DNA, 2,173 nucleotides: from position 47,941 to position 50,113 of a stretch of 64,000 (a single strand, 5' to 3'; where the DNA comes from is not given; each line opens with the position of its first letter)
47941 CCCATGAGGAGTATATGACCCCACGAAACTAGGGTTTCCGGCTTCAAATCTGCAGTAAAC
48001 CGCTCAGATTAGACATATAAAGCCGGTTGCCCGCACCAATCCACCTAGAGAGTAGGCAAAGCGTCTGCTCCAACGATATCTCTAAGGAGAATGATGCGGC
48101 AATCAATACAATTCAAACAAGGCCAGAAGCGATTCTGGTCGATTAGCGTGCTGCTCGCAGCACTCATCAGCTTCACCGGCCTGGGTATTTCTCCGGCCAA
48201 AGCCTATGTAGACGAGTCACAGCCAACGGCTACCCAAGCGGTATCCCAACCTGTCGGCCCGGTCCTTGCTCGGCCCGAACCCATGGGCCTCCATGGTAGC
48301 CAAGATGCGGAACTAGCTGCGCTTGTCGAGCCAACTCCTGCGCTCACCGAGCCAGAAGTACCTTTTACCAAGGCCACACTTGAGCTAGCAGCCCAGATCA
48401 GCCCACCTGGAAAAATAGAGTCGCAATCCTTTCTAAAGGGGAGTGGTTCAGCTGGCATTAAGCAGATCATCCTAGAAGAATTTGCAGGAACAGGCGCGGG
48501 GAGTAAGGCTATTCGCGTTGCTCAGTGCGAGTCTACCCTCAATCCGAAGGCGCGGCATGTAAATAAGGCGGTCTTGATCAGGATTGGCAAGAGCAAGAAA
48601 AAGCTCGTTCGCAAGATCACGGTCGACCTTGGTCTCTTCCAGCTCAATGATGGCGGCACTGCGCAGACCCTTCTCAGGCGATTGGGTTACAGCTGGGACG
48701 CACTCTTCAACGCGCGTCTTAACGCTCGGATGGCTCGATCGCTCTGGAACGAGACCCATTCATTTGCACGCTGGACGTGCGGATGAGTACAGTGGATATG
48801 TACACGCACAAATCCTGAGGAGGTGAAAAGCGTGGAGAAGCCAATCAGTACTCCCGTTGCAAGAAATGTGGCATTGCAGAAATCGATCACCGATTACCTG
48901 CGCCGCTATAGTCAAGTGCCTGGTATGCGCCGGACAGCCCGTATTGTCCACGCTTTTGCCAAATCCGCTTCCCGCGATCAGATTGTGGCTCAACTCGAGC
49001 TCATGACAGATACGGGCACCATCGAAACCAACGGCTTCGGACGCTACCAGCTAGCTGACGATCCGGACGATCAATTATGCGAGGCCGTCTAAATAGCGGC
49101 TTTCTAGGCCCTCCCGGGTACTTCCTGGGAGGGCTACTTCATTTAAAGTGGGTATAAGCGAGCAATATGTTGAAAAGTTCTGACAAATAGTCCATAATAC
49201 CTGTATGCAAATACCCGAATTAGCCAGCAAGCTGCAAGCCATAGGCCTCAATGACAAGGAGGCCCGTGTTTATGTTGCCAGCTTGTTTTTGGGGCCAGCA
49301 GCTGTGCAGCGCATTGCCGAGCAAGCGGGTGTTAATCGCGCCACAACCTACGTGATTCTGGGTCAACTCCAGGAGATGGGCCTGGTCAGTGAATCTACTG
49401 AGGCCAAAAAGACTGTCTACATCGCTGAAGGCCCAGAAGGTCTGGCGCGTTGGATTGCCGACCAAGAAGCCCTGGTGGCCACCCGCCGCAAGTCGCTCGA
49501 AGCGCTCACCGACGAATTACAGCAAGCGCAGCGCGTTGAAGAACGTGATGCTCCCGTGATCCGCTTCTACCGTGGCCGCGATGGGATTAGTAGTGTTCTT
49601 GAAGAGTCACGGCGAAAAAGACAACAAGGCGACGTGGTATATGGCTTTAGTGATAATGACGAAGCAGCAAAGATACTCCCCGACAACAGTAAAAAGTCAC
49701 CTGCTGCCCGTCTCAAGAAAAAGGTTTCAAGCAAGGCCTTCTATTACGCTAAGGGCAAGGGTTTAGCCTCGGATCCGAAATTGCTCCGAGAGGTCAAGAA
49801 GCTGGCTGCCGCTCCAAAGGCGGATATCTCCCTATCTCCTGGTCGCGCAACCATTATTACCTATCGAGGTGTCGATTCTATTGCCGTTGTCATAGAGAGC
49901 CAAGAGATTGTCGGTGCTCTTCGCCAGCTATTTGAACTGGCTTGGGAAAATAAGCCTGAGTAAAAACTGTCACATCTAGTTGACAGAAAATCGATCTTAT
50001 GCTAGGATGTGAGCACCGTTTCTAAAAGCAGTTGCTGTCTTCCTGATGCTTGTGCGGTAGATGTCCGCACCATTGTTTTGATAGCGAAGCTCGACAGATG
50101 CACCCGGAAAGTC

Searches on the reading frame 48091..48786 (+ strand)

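Call 37: search_protein_families(library=pfam, proteins=[window:48091-48786:+], max_evalue=0.01)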
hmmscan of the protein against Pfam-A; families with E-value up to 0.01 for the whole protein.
window:48091-48786:+ (231 aa): 2 families
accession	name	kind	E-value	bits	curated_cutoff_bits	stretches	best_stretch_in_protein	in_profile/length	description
PF01464.25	SLT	-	9.5e-05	22.4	21.3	1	141-222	18-79/117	Transglycosylase SLT domain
PF18896.5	SLT_3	-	0.001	19.9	27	1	173-229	37-88/89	Lysozyme like domain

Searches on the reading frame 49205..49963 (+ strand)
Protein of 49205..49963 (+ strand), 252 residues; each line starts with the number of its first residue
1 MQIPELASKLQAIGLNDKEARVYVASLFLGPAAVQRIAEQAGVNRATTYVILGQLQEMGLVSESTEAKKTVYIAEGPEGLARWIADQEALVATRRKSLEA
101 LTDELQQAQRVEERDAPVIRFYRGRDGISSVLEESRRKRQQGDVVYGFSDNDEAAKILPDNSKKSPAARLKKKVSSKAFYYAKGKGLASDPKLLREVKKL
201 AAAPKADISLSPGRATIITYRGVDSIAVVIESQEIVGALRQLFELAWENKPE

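Call 37: search_protein_families(library=pfam, proteins=[window:49205-49963:+], max_evalue=0.01)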
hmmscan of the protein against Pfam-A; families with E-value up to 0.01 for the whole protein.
window:49205-49963:+ (252 aa): 4 families
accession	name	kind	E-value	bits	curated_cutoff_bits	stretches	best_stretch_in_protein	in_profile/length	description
PF01978.25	TrmB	-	4.3e-13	49.4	25.6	1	10-74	1-64/68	Sugar-specific transcriptional regulator TrmB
PF24033.1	DUF7342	-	9.6e-07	29.3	31.6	1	24-107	10-88/150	Family of unknown function (DUF7342)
PF09339.16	HTH_IclR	-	6.9e-05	23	22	1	31-62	18-49/52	IclR helix-turn-helix domain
PF13545.12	HTH_Crp_2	-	0.002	18.5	27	1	33-69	24-58/70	Crp-like helix-turn-helix domain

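Call 78: search_protein_families(library=ncbifam, proteins=[window:49205-49963:+], max_evalue=0.01)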
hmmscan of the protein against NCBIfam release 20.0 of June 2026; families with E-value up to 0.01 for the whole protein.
window:49205-49963:+ (252 aa): 5 families
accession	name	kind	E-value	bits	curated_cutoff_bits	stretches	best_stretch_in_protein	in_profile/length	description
TIGR01884.1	cas_HTH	subfamily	5.5e-06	25.9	60.2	1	1-72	126-196/202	CRISPR-associated CARF protein Csa3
NF040851.1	tran_reg_TrmB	equivalog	4.6e-05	22.7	600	1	4-85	5-86/338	HTH-type sugar-sensing transcriptional regulator TrmB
NF047390.1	TransRegTrmBL1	equivalog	0.00037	19.6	650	1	4-78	4-77/341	HTH-type sugar sensing transcriptional regulator TrmBL1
NF033788.1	HTH_metalloreg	subfamily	0.00057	19.6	55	1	24-76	17-70/77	metalloregulator ArsR/SmtB family transcription factor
NF003210.0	PRK04172.1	equivalog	0.0031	16.4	350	1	15-173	4-154/496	phenylalanine--tRNA ligase subunit alpha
